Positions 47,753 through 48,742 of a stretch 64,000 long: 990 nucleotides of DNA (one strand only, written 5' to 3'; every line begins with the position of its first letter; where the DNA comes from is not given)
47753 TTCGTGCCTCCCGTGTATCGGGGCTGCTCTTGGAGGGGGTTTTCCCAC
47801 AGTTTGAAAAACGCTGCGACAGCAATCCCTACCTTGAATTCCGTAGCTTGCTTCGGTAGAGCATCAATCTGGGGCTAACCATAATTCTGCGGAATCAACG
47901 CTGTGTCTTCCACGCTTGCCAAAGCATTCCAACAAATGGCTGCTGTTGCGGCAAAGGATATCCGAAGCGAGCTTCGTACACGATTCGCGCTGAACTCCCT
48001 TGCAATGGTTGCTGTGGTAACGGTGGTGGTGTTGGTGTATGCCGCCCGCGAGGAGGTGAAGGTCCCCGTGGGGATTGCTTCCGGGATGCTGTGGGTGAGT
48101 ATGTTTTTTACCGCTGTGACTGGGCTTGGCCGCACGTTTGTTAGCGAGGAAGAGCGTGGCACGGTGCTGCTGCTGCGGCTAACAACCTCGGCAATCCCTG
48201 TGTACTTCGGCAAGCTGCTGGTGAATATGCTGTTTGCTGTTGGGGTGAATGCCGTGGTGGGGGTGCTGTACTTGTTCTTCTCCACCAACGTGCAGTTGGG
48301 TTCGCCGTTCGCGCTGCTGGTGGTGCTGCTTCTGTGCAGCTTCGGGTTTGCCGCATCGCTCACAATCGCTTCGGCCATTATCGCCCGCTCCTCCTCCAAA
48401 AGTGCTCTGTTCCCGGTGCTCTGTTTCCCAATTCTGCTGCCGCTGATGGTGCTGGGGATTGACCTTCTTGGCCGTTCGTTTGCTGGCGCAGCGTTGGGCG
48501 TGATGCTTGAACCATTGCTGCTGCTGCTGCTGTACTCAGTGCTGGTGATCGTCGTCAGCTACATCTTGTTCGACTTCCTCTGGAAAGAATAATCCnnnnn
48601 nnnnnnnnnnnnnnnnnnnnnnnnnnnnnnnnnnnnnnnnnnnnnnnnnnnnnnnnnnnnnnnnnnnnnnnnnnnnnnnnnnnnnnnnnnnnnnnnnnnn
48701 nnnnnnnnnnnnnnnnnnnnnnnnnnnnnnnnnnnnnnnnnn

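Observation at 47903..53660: Atypical System-I cytochrome c maturation cluster: ccmB-ccmC*-ccmD-ccmE(Cys)-ccmE2-ccmF-fur, with no ccmA, ccmG or ccmH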

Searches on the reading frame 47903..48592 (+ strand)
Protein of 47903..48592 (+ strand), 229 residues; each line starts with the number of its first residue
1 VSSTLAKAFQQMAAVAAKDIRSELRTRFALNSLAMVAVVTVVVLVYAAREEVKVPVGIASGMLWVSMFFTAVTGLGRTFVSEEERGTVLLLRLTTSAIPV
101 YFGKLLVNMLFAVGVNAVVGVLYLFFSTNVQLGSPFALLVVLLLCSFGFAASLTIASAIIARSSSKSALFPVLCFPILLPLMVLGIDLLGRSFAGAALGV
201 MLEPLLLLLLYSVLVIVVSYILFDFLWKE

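Call 3: search_protein_families(library=pfam, proteins=[window:47903-48592:+], max_evalue=0.01)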
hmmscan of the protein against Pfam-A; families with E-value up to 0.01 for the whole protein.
window:47903-48592:+ (229 aa): 3 families
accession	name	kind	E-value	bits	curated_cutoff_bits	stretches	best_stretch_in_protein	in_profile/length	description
PF03379.19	CcmB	-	9.2e-11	42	24.9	1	12-215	1-204/215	CcmB protein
PF01061.29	ABC2_membrane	-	0.00042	20.4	26.9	1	12-184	3-176/211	ABC-2 type transporter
PF12698.13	ABC2_membrane_3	-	0.00047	19.8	31.6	1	58-183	164-288/347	ABC-2 family transporter protein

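Call 4: search_protein_families(library=ncbifam, proteins=[window:47903-48592:+], max_evalue=0.01)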
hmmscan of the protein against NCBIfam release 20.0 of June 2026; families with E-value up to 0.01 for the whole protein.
window:47903-48592:+ (229 aa): 2 families
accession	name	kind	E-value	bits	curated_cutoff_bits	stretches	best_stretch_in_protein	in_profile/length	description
TIGR01190.1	ccmB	equivalog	0.002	17.8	156.2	1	19-214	5-200/211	heme exporter protein CcmB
NF010514.0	PRK13922.12-4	equivalog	0.0083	15.3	337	0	34-134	127-228/276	rod shape-determining protein MreC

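Call 20: find_homologous_proteins(query=window:47903-48592:+)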
Query window:47903-48592:+ (229 aa): 1393 proteins with E <= 0.001 among 4831 candidates; the best 120 are listed.
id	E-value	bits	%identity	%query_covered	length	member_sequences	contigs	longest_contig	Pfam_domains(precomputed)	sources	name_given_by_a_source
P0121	3.3e-127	440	97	100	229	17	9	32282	PF03379.20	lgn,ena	-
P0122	2.2e-109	382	89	95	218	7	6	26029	PF03379.20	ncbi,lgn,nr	ncbi:MAG: ABC transporter permease [Chlorobi bacterium CHB2]|nr:ABC transporter permease [Chlorobi b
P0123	7.7e-73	263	62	96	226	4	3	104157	PF03379.20,PF01061.30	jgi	-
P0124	2.4e-70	255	60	94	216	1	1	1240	PF03379.20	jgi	jgi:heme exporter protein B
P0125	1.7e-69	252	58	97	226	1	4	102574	PF03379.20,PF01061.30,PF12698.14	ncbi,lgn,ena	-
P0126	2.9e-68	248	56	98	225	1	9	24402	PF03379.20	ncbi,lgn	-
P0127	3.3e-68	248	57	100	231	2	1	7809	PF03379.20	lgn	-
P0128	7.2e-68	247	56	98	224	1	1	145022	PF03379.20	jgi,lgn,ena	-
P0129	1.8e-67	245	57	96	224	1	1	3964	PF03379.20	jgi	jgi:heme exporter protein B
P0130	3.6e-67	244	57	98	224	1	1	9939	PF03379.20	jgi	jgi:heme exporter protein B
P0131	7.1e-67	243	57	98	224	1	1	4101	PF03379.20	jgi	jgi:heme exporter protein B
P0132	9.6e-67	243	56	98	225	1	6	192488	PF03379.20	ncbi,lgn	-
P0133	9.9e-67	243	57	96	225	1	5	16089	PF03379.20,PF01061.30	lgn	-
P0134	1.1e-66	243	58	96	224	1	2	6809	PF03379.20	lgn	-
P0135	1.2e-66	243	56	97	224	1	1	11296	PF03379.20,PF01061.30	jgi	jgi:heme exporter protein B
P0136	1.3e-66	242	58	96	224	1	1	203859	PF03379.20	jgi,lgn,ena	-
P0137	1.4e-66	242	57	98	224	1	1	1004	PF03379.20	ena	-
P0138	1.7e-66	242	57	96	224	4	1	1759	PF03379.20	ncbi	ncbi:MAG: heme exporter protein CcmB [Bacteroidota bacterium]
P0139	2.9e-66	241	56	96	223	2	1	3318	PF03379.20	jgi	jgi:heme exporter protein B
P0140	4.4e-66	241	55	96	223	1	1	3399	PF03379.20,PF01061.30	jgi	jgi:heme exporter protein B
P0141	2.4e-65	238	55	98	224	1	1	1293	PF03379.20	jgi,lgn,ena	-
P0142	2.6e-65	238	56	98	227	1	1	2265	PF03379.20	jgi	jgi:heme exporter protein B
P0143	4.1e-65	238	56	98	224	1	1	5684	PF03379.20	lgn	-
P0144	5.6e-65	237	56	96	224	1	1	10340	PF03379.20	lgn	-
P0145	8.7e-65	236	55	97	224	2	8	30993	PF03379.20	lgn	-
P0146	1.0e-64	236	56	96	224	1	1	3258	PF03379.20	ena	-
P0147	1.0e-64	236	54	98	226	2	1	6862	PF03379.20,PF01061.30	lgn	-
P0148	1.5e-64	236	55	98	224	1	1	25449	PF03379.20,PF01061.30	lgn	-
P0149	3.4e-64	235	55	98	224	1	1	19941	PF03379.20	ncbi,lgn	-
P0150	6.9e-64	234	55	98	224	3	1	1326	PF03379.20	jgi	jgi:heme exporter protein B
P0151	1.4e-63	233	55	95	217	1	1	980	PF03379.20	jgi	jgi:heme exporter protein B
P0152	4.2e-63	231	55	98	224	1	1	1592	PF03379.20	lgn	-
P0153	5.6e-63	231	56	97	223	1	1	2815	PF03379.20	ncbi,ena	-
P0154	6.0e-63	230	55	98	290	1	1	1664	PF03379.20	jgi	-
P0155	5.2e-61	224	53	98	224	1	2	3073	PF03379.20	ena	-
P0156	6.2e-61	224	53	98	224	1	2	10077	PF03379.20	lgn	-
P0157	7.4e-61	224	51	98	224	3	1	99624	PF03379.20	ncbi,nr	ncbi:MAG TPA: heme exporter protein CcmB [Candidatus Kapabacteria bacterium]|nr:heme exporter protei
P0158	7.0e-60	220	53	100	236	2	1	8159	PF03379.20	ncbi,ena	-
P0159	4.4e-58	215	54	96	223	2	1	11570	PF03379.20,PF12698.14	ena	-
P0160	1.3e-56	210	52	97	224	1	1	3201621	PF03379.20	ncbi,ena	-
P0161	1.6e-56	209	51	96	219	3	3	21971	PF03379.20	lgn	-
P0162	8.6e-56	207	52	98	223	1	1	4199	PF03379.20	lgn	-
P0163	2.0e-55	206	52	97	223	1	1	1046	PF03379.20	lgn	-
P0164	5.4e-55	204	49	94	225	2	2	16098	PF03379.20,PF01061.30,PF12698.14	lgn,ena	-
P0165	6.0e-55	204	51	98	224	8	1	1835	PF03379.20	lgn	-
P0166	7.2e-55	204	48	95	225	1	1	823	PF03379.20,PF12698.14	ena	-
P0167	7.5e-55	204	51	97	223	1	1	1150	PF03379.20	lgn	-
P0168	1.2e-54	203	51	98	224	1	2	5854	PF03379.20,PF12698.14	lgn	-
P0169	1.4e-54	203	51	97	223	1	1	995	PF03379.20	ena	-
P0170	2.0e-54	203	49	96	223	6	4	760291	PF03379.20,PF12698.14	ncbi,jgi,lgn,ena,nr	ncbi:MAG: heme exporter protein CcmB [Bacteroidetes bacterium]|jgi:heme exporter protein B|nr:heme e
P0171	2.6e-54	202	48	97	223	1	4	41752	PF03379.20,PF12698.14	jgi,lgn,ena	-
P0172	3.4e-54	202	48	97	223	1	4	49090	PF03379.20,PF12698.14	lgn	-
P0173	1.5e-53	200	51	98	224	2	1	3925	PF03379.20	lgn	-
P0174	1.9e-53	199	47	97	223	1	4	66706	PF03379.20,PF12698.14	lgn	-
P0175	8.6e-52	194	48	96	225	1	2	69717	PF03379.20,PF12698.14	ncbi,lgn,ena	-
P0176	5.7e-51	191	52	85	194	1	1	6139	PF03379.20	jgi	jgi:heme exporter protein B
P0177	7.9e-51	191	48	96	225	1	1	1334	PF03379.20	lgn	-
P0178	1.3e-50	190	47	96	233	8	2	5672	PF03379.20,PF12698.14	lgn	-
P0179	2.6e-50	189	46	96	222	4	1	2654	PF03379.20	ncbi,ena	-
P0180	1.1e-49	187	48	98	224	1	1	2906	PF03379.20,PF12698.14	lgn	-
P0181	1.2e-49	187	44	97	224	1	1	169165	PF03379.20,PF12698.14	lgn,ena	-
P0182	2.6e-49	186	48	94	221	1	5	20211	PF03379.20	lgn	-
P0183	3.5e-49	185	47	96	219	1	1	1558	PF03379.20,PF12698.14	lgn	-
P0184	1.1e-48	184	46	96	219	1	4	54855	PF03379.20,PF12698.14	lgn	-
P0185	1.1e-48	184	44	96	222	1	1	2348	PF03379.20,PF12698.14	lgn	-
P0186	1.4e-48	184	46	96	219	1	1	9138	PF03379.20,PF12698.14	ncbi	-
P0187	6.5e-48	181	44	97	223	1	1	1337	PF03379.20,PF12698.14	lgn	-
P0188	8.0e-48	181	43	98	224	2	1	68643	PF03379.20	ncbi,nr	ncbi:MAG: heme exporter protein CcmB [Candidatus Kapabacteria bacterium]|nr:heme exporter protein Cc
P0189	9.6e-48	181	43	96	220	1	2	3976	PF03379.20,PF01061.30,PF12698.14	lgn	-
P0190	1.1e-47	181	47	96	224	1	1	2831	PF03379.20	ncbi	ncbi:MAG: heme exporter protein CcmB [Bacteroidota bacterium]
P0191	1.3e-47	180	46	97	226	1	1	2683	PF03379.20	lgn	-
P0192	1.9e-47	180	43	96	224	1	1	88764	PF03379.20,PF01061.30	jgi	jgi:heme exporter protein B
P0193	3.4e-47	179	46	98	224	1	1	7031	PF03379.20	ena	-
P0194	3.5e-47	179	42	96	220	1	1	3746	PF03379.20,PF01061.30,PF12698.14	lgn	-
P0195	6.6e-47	178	43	97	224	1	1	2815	PF03379.20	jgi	jgi:heme exporter protein B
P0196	1.1e-46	177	46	94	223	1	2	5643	PF03379.20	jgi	jgi:heme exporter protein B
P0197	1.2e-46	177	43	100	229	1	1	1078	PF03379.20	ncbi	-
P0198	1.2e-46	177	46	94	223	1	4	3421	PF03379.20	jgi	-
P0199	1.2e-46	177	46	94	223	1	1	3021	PF03379.20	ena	-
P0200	1.6e-46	177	45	100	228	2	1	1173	PF03379.20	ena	-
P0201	1.7e-46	177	47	96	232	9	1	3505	PF03379.20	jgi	jgi:heme exporter protein B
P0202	1.8e-46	177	45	96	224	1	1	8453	PF03379.20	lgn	-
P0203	1.8e-46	177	46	93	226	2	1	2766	PF03379.20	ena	-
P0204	2.3e-46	176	46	98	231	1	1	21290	PF03379.20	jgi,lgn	jgi:heme exporter protein B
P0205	3.2e-46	176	42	96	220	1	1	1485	PF03379.20,PF01061.30,PF12698.14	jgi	-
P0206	3.6e-46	176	45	93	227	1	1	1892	PF03379.20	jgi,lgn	jgi:heme exporter protein B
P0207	4.2e-46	175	44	96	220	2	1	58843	PF03379.20,PF01061.30,PF12698.14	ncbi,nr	ncbi:MAG TPA: heme exporter protein CcmB [Candidatus Kapabacteria bacterium]|nr:heme exporter protei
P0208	4.2e-46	175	46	96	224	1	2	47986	PF03379.20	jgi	jgi:heme exporter protein B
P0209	4.7e-46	175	41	96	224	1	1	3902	PF03379.20,PF01061.30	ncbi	-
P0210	4.8e-46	175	43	96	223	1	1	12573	PF03379.20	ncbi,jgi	jgi:heme exporter protein B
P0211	5.0e-46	175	43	100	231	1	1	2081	PF03379.20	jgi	jgi:heme exporter protein B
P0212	5.6e-46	175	46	94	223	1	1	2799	PF03379.20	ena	-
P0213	7.3e-46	175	39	96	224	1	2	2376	PF03379.20,PF01061.30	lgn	-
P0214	7.5e-46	175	47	95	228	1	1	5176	PF03379.20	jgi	jgi:heme exporter protein B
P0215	7.6e-46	175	42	96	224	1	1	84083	PF03379.20,PF01061.30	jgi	jgi:heme exporter protein B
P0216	8.1e-46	175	47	94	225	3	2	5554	PF03379.20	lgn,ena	-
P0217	8.9e-46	174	44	97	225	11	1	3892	PF03379.20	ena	-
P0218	9.5e-46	174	47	94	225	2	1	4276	PF03379.20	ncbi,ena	ncbi:MAG TPA: heme exporter protein CcmB [Bacteroidota bacterium]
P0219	1.4e-45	174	46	94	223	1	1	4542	PF03379.20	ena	-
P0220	1.4e-45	174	41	96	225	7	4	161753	PF03379.20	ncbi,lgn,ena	-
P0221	1.5e-45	174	45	94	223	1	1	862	PF03379.20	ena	-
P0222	1.5e-45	174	43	98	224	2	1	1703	PF03379.20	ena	-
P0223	1.6e-45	174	45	94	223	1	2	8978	PF03379.20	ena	-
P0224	1.7e-45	174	44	97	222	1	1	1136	PF03379.20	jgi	jgi:heme exporter protein B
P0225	1.7e-45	173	44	100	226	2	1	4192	PF03379.20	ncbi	-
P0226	1.7e-45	173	45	94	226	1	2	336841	PF03379.20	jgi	jgi:heme exporter protein B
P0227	1.8e-45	173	41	96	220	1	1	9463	PF03379.20,PF01061.30,PF12698.14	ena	-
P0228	1.9e-45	173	42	99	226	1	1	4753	PF03379.20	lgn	-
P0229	2.0e-45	173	45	96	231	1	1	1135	PF03379.20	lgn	-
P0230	2.3e-45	173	43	98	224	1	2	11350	PF03379.20,PF01061.30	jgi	jgi:heme exporter protein B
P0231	2.3e-45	173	41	96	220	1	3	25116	PF03379.20,PF01061.30,PF12698.14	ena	-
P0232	2.4e-45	173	46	96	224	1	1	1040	PF03379.20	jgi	jgi:heme exporter protein B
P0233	2.4e-45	173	41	97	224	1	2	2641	PF03379.20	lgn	-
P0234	3.0e-45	173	42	96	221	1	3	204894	PF03379.20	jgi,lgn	jgi:heme exporter protein B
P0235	3.2e-45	173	47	94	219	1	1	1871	PF03379.20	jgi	jgi:heme exporter protein B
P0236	4.3e-45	172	40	94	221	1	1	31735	PF03379.20,PF12698.14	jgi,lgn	jgi:heme exporter protein B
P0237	5.1e-45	172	43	96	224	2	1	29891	PF03379.20,PF01061.30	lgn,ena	-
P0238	5.3e-45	172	45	96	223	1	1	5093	PF03379.20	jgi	jgi:heme exporter protein B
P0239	5.4e-45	172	43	100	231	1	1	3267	PF03379.20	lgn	-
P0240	6.2e-45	172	42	97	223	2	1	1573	PF03379.20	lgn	-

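Call 21: find_encoding_contigs(protein=P0170, flank=6000, max_places=1)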
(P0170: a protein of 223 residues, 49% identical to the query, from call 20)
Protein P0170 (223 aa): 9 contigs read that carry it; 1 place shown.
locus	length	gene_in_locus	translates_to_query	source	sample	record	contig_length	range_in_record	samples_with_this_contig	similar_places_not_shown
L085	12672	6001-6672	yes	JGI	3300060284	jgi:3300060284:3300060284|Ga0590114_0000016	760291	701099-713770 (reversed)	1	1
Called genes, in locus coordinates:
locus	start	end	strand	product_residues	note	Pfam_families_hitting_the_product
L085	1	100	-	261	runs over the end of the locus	PF06271:RDD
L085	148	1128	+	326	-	PF28475:DUF8413, PF01944:SpoIIM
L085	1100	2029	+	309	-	-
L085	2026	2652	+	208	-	PF13559:DUF4129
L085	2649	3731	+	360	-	-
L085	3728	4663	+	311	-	PF20030:bpMoxR, PF07726:AAA_3, PF07728:AAA_5, PF17863:AAA_lid_2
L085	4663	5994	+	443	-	PF01882:DUF58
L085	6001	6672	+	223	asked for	PF03379:CcmB, PF12698:ABC2_membrane_3 (weak)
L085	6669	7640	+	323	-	PF00149:Metallophos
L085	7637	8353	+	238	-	-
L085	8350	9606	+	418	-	PF03009:GDPD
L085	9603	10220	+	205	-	-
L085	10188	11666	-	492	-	PF00070:Pyr_redox (faint), PF00890:FAD_binding_2 (weak), PF01266:DAO (faint), PF01593:Amino_oxidase, PF03486:HI0933_like (faint), PF07992:Pyr_redox_2 (faint), PF13450:NAD_binding_8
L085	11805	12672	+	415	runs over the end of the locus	PF01757:Acyl_transf_3, PF07786:HGSNAT_cat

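Call 22: find_encoding_contigs(protein=P0188, flank=6000, max_places=1)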
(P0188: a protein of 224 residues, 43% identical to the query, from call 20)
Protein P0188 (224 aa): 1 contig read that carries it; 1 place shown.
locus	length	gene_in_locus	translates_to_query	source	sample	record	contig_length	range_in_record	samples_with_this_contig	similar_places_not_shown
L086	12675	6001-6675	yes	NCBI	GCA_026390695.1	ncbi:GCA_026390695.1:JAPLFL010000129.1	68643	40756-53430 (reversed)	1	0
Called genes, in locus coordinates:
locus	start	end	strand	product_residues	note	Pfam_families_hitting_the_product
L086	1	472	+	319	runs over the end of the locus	PF13181:TPR_8 (faint), PF13432:TPR_16 (faint), PF07719:TPR_2 (faint), PF13431:TPR_17 (faint), PF13414:TPR_11 (faint), PF13424:TPR_12 (faint), PF14559:TPR_19 (faint), PF00515:TPR_1 (weak)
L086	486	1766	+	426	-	PF07228:SpoIIE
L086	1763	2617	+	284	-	PF13353:Fer4_12 (weak), PF04055:Radical_SAM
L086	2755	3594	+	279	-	-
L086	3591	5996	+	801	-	PF17517:IgGFc_binding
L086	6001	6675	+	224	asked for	PF03379:CcmB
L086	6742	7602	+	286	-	PF01963:TraB_PrgY_gumN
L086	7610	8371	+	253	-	PF00106:adh_short, PF02719:Polysacc_synt_2 (weak), PF08659:KR, PF13561:adh_short_C2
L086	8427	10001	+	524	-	PF00512:HisKA, PF02518:HATPase_c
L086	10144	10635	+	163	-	-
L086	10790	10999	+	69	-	-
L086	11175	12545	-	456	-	PF04932:Wzy_C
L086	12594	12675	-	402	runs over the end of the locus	-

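Call 23: find_encoding_contigs(protein=P0226, flank=6000, max_places=1)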
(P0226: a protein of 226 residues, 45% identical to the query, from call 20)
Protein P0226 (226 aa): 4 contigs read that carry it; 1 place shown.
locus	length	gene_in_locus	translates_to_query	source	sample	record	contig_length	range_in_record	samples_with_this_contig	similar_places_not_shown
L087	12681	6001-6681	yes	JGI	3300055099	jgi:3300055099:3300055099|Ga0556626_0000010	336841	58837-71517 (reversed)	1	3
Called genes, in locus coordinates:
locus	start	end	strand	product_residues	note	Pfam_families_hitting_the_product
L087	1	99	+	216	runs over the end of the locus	-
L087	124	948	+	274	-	PF13512:TPR_18 (faint), PF07719:TPR_2 (faint), PF13174:TPR_6 (faint), PF13428:TPR_14 (faint), PF13525:YfiO, PF13432:TPR_16 (faint)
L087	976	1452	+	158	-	PF03061:4HBT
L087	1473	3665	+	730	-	PF01839:FG-GAP (faint), PF12256:TcdB_toxin_midN (faint), PF13517:FG-GAP_3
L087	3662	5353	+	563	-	-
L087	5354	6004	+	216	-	PF02463:SMC_N (faint), PF00005:ABC_tran, PF13304:AAA_21 (faint)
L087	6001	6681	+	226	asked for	PF03379:CcmB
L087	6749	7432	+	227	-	PF01578:Cytochrom_C_asm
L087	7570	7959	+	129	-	PF03100:CcmE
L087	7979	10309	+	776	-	PF01578:Cytochrom_C_asm, PF16327:CcmF_C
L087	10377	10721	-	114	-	PF00403:HMA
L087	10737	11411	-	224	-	PF13240:Zn_Ribbon_1, PF13248:Zn_ribbon_3 (weak), PF10080:FtrD-like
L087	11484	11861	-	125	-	-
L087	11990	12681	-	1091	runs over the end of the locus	PF00873:ACR_tran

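Call 24: find_homologous_proteins(query=L087:5354-6004:+)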
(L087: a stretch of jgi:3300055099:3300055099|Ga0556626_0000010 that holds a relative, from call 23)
Query L087:5354-6004:+ (216 aa): 7649 proteins with E <= 0.001 among 8000 candidates; the best 120 are listed.
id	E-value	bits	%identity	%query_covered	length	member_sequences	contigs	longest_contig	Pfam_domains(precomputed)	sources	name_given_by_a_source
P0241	7.1e-133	458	100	100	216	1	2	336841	PF00005.34,PF02463.26,PF13304.13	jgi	jgi:heme exporter protein A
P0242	7.3e-75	269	64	95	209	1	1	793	PF00005.34,PF13555.13,PF02463.26,PF13304.13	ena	-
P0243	1.4e-74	268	58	100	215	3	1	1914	PF00005.34,PF13555.13,PF02463.26,PF13304.13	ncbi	-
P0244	1.6e-73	265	57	100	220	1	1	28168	PF00005.34,PF13555.13,PF02463.26,PF13304.13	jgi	jgi:heme exporter protein A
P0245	2.5e-72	261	59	97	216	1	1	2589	PF00005.34,PF13555.13,PF02463.26,PF13304.13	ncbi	-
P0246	3.9e-72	260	60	98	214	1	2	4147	PF00005.34,PF13476.13,PF13555.13,PF02463.26,PF13304.13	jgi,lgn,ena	-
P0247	6.0e-72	259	60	97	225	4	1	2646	PF00005.34,PF13555.13,PF02463.26,PF13304.13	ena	-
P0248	1.3e-71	258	59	95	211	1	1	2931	PF00005.34,PF13555.13,PF02463.26,PF13304.13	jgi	jgi:heme exporter protein A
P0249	1.8e-71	258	57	98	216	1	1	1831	PF00005.34,PF13555.13,PF02463.26,PF13304.13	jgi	-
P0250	2.0e-71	258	60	98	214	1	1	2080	PF00005.34,PF13476.13,PF13555.13,PF02463.26,PF13304.13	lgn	-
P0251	2.0e-71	258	60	98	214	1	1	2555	PF00005.34,PF13476.13,PF13555.13,PF02463.26,PF13304.13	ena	-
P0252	2.0e-71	258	60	98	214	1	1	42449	PF00005.34,PF13476.13,PF13555.13,PF02463.26,PF13304.13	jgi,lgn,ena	-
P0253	2.8e-71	257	60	98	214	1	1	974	PF00005.34,PF13476.13,PF13555.13,PF02463.26,PF13304.13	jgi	jgi:heme exporter protein A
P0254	2.8e-71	257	60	98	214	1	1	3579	PF00005.34,PF13476.13,PF13555.13,PF02463.26,PF13304.13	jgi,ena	jgi:heme exporter protein A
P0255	2.8e-71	257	60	98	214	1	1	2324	PF00005.34,PF13476.13,PF13555.13,PF02463.26,PF13304.13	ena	-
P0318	2.6e-66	241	56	98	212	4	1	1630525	PF00005.34,PF13555.13,PF02463.26,PF13304.13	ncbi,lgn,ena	-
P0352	9.6e-65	236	54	95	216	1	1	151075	PF00005.34,PF02463.26,PF13304.13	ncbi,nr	ncbi:MAG: ABC transporter ATP-binding protein [Ignavibacteriae bacterium]|nr:ABC transporter ATP-bin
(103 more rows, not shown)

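Call 25: find_encoding_contigs(protein=P0352, flank=8000, max_places=1)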
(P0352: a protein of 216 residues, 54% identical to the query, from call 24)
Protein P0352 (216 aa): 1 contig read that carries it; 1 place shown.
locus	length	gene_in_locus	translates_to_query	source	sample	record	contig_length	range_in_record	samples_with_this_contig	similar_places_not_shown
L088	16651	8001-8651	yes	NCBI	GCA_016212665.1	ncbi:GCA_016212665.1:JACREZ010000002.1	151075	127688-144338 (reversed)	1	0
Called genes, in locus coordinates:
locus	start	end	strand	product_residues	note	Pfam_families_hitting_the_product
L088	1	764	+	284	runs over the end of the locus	PF01435:Peptidase_M48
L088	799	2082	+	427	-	PF02812:ELFV_dehydrog_N, PF00208:ELFV_dehydrog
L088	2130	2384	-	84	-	-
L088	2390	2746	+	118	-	-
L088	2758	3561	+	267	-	PF13525:YfiO, PF13174:TPR_6 (faint), PF13432:TPR_16 (faint)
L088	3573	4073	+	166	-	PF03061:4HBT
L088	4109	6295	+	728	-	PF01839:FG-GAP (faint), PF13517:FG-GAP_3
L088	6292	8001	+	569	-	-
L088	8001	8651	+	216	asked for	PF02463:SMC_N (weak), PF00005:ABC_tran, PF13304:AAA_21 (faint)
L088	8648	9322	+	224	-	PF03379:CcmB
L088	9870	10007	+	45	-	-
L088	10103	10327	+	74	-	-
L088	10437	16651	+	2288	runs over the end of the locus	PF17210:SdrD_B, PF00775:Dioxygenase_C (faint), PF07495:Y_Y_Y (faint), PF17210:SdrD_B, PF22904:NOMO1-like_2nd (weak), PF17210:SdrD_B, PF18998:Flg_new_2, PF17210:SdrD_B, +8 more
